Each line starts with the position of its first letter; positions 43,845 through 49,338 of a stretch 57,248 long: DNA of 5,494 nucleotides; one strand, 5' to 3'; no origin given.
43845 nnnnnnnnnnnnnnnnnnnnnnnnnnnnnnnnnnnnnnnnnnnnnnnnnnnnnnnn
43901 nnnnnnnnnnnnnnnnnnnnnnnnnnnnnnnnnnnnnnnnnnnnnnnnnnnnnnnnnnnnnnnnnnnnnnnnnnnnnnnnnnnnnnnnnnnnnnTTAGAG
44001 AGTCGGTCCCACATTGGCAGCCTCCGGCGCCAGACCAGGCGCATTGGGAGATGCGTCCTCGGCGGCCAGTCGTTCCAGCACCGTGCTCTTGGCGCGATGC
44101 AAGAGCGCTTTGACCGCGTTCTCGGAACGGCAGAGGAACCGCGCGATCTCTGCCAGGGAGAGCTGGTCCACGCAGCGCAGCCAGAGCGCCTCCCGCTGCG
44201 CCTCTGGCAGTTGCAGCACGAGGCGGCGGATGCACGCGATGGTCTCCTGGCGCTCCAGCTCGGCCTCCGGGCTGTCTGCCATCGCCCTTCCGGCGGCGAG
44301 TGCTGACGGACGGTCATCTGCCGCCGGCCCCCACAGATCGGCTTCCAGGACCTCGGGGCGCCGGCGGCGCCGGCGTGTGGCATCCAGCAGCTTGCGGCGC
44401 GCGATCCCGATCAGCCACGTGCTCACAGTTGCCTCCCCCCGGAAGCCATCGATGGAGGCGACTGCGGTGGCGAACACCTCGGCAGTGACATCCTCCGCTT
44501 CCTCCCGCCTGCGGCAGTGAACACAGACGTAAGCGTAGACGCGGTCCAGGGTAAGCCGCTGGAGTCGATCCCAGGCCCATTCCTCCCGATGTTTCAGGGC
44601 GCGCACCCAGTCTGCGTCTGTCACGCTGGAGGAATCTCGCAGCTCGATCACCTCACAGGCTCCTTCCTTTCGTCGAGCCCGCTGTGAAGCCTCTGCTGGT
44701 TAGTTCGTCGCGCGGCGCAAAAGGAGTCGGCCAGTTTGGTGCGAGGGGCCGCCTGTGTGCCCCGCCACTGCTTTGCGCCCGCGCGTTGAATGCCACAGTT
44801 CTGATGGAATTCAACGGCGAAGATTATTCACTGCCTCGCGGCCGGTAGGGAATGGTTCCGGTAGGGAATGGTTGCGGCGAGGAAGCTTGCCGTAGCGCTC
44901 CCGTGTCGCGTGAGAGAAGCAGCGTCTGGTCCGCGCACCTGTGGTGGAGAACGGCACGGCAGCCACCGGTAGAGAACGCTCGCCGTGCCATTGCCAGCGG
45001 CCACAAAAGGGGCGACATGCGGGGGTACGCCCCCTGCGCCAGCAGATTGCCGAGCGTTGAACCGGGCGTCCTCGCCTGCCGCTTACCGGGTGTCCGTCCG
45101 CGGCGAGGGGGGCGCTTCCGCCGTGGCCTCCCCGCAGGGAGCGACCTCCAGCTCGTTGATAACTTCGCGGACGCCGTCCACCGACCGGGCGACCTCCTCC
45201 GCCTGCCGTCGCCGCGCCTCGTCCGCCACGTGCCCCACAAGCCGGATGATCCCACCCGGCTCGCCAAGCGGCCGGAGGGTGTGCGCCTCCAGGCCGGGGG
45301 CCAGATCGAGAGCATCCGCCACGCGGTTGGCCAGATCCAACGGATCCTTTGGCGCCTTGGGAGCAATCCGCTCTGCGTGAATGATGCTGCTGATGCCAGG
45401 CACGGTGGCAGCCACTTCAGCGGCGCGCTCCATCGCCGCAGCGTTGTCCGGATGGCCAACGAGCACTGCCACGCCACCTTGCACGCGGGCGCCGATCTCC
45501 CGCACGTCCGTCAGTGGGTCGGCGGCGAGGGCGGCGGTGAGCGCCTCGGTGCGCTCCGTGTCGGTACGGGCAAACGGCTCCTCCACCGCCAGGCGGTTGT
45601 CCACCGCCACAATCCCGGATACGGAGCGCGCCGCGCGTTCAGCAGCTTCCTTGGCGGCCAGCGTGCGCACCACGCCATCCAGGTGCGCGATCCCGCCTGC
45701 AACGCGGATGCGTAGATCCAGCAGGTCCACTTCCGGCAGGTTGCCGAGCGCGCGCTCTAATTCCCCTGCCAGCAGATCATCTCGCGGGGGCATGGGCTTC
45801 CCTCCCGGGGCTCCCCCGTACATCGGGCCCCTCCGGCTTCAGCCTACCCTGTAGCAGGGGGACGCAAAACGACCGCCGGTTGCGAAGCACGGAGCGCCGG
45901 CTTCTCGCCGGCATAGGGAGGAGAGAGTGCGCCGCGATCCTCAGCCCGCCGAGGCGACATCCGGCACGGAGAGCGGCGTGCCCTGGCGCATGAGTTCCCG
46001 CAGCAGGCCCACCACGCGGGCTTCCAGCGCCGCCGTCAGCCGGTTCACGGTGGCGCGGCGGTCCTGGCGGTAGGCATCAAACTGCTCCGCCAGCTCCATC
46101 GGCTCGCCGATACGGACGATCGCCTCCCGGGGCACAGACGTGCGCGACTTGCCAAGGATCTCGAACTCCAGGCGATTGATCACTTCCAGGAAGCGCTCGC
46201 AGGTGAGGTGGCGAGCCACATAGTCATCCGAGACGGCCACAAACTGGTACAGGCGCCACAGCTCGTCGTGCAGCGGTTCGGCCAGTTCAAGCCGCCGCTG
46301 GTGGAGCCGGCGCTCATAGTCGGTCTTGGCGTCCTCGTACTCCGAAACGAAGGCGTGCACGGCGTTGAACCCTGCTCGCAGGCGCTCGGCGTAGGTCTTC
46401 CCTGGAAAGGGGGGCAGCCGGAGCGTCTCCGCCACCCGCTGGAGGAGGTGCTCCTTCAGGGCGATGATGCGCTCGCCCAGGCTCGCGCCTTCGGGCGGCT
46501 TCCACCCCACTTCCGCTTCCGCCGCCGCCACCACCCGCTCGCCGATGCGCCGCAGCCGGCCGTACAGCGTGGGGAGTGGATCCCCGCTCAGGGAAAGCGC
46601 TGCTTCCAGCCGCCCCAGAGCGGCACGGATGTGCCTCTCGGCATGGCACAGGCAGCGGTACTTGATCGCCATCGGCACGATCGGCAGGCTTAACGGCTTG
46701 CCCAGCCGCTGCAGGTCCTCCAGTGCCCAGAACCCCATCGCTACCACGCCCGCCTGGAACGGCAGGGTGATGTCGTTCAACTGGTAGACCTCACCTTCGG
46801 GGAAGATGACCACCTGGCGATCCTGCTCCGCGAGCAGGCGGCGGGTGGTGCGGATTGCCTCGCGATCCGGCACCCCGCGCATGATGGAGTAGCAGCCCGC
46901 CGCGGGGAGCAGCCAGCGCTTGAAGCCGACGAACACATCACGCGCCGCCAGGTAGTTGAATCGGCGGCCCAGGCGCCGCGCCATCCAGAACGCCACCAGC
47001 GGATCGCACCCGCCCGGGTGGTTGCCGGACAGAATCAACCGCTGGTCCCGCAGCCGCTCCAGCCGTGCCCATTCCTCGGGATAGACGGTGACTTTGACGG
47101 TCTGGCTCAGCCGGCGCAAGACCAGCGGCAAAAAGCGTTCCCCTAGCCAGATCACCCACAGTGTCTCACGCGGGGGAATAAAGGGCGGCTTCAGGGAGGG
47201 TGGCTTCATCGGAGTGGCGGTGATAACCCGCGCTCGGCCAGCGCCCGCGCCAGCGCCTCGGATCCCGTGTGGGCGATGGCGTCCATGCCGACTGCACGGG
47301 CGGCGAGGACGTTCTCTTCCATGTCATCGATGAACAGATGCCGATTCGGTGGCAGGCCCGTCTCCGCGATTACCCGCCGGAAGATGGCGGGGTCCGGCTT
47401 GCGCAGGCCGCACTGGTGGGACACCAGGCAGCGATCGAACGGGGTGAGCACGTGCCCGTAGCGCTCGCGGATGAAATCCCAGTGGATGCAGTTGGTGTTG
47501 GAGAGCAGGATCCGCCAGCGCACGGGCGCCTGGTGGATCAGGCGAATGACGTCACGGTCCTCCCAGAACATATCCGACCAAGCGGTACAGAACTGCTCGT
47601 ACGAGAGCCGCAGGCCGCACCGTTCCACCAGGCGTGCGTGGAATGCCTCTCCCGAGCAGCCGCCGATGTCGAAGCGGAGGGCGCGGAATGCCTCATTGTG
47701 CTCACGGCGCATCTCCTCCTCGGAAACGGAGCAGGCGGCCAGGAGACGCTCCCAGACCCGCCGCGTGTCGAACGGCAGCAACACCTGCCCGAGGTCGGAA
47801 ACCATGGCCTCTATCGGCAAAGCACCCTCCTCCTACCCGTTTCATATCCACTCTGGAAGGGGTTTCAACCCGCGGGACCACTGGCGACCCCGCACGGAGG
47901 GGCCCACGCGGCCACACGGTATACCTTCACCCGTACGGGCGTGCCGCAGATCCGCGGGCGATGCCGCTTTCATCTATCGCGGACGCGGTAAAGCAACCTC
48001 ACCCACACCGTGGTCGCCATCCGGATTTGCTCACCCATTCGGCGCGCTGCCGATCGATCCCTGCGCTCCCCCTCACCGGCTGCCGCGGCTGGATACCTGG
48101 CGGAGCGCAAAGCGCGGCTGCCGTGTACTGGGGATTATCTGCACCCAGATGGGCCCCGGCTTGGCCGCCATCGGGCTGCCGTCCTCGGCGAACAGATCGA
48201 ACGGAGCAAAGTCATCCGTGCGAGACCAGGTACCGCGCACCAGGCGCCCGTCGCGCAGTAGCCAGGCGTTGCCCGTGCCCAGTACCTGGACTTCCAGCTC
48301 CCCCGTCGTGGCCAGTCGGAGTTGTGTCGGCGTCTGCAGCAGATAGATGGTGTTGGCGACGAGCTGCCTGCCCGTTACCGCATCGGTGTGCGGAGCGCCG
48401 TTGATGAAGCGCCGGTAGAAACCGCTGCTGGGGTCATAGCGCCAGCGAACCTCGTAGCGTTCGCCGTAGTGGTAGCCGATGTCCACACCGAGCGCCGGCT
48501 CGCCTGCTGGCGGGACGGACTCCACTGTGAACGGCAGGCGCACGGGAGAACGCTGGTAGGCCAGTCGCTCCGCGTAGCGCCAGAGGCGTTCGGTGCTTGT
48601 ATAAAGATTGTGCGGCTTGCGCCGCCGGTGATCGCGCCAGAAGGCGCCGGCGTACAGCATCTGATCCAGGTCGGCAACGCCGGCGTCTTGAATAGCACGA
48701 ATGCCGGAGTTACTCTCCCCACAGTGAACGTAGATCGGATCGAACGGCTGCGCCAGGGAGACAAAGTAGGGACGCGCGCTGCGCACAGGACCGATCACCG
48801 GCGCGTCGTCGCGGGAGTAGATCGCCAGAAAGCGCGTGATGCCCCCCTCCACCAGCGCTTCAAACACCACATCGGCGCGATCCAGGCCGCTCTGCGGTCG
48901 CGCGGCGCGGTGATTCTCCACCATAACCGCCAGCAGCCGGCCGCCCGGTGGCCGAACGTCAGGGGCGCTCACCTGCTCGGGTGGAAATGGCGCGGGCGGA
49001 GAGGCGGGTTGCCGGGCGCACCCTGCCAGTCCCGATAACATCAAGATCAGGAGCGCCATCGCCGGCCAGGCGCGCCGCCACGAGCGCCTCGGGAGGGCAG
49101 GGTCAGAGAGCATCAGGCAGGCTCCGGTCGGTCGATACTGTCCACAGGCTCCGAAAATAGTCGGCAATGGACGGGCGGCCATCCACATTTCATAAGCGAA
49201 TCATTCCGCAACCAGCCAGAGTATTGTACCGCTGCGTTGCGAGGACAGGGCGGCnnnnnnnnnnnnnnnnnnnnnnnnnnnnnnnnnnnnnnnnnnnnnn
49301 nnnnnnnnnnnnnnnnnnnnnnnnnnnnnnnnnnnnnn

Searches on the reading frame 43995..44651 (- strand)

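Call 8: search_protein_families(library=pfam, proteins=[window:43995-44651:-], max_evalue=0.001)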
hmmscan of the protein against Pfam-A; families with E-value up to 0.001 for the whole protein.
window:43995-44651:- (218 aa): 3 families
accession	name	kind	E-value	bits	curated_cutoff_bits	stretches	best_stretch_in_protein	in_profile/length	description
PF08281.18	Sigma70_r4_2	-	2.6e-14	53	25.7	1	139-189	2-52/54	Sigma-70, region 4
PF04542.20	Sigma70_r2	-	1e-11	44.9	24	1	35-98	6-71/71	Sigma-70 region 2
PF04545.22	Sigma70_r4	-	6e-06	26.1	24.1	1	147-187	4-44/50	Sigma-70, region 4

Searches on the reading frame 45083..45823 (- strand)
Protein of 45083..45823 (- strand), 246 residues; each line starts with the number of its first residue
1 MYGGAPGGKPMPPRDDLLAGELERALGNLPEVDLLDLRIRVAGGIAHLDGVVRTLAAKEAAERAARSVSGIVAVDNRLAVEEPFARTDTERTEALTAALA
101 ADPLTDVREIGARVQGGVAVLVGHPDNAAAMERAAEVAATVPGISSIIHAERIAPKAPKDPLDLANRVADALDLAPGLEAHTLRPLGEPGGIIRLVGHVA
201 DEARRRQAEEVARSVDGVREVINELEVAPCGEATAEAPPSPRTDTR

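Call 8: search_protein_families(library=pfam, proteins=[window:45083-45823:-], max_evalue=0.001)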
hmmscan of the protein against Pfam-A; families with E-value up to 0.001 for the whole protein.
window:45083-45823:- (246 aa): 1 family
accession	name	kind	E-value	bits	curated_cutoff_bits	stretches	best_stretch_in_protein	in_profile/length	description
PF04972.22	BON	-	9.8e-35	119.1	27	3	15-81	2-68/69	BON domain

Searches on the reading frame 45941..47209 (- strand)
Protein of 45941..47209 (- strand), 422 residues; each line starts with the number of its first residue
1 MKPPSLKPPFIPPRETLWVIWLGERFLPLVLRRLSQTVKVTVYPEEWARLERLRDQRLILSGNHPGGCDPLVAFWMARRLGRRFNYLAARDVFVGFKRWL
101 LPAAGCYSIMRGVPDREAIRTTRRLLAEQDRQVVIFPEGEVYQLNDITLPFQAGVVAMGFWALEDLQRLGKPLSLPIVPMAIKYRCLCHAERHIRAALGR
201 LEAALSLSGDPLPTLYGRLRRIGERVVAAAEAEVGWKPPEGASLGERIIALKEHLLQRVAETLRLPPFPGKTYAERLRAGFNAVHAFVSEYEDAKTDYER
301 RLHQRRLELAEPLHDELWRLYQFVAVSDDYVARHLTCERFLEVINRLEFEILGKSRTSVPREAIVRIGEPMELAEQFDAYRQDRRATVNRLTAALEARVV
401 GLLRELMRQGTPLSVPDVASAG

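Call 8: search_protein_families(library=pfam, proteins=[window:45941-47209:-], max_evalue=0.001)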
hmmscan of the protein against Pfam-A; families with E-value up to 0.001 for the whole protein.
window:45941-47209:- (422 aa): 1 family
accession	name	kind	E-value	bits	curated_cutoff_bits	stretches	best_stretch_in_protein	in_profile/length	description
PF01553.26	Acyltransferase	-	1.1e-12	48.3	23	1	51-183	8-132/132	Acyltransferase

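Call 32: search_protein_families(library=ncbifam, proteins=[window:45941-47209:-], max_evalue=0.00001)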
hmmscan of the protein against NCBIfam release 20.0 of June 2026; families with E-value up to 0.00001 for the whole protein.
window:45941-47209:- (422 aa): 0 families

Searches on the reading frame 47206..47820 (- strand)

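Call 8: search_protein_families(library=pfam, proteins=[window:47206-47820:-], max_evalue=0.001)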
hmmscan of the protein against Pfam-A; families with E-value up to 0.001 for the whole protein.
window:47206-47820:- (204 aa): 3 families
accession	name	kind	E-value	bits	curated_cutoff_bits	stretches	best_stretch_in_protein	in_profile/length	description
PF00702.32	Hydrolase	-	4.4e-07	30.9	26.4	1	54-178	74-191/191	haloacid dehalogenase-like hydrolase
PF13419.12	HAD_2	-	5.5e-06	27.1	23.8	1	126-183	120-177/178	Haloacid dehalogenase-like hydrolase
PF13242.12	Hydrolase_like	-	1.8e-05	25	22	1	139-184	2-48/75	HAD-hyrolase-like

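Call 32: search_protein_families(library=ncbifam, proteins=[window:47206-47820:-], max_evalue=0.00001)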
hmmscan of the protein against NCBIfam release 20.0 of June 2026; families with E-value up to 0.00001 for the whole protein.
window:47206-47820:- (204 aa): 7 families
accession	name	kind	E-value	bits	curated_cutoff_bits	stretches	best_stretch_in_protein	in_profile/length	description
NF006991.0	PRK09456.1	equivalog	2.2e-28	99.3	295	1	7-191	4-191/199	glucose-1-phosphatase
TIGR02247.1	HAD-1A3-hyp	subfamily_domain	2.1e-14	53.8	125.4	1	3-192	2-203/211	epoxide hydrolase N-terminal domain-like phosphatase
TIGR01509.1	HAD-SF-IA-v3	subfamily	1e-12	48.5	29.4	1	128-182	100-152/154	HAD-IA family hydrolase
TIGR02252.1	DREG-2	subfamily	2.8e-09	37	155.2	1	107-182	128-202/203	HAD hydrolase, REG-2-like, family IA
TIGR01993.1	Pyr-5-nucltdase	equivalog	8.8e-09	35.4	142.9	1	88-182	86-181/183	pyrimidine 5'-nucleotidase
TIGR02253.1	CTE7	subfamily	1.5e-06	28.2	169.75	1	99-183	110-193/221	TIGR02253 family HAD-type hydrolase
NF011564.0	PRK14988.1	equivalog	7.8e-06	25.7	189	0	102-179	111-187/225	GMP/IMP nucleotidase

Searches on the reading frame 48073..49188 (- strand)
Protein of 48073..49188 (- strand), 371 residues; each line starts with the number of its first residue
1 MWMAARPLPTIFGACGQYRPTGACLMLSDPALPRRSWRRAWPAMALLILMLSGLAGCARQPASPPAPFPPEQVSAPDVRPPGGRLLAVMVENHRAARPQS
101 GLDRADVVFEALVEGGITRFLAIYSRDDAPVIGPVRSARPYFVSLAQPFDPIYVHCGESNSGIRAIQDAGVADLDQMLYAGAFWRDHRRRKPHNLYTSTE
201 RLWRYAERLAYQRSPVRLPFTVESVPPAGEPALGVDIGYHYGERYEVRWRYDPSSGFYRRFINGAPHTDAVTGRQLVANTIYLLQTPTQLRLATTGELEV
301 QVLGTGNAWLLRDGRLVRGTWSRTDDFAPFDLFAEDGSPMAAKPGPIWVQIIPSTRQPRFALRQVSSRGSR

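Call 8: search_protein_families(library=pfam, proteins=[window:48073-49188:-], max_evalue=0.001)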
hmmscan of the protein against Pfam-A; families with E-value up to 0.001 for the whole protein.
window:48073-49188:- (371 aa): 2 families
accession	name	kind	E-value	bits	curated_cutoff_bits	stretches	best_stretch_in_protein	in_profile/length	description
PF11258.13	DUF3048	-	1.4e-47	162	25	1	84-211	15-147/148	Protein of unknown function (DUF3048) N-terminal domain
PF17479.7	DUF3048_C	-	1.1e-22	81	25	1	240-349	4-114/114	Protein of unknown function (DUF3048) C-terminal domain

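Call 32: search_protein_families(library=ncbifam, proteins=[window:48073-49188:-], max_evalue=0.00001)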
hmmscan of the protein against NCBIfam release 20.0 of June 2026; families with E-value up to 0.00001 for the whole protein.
window:48073-49188:- (371 aa): 0 families
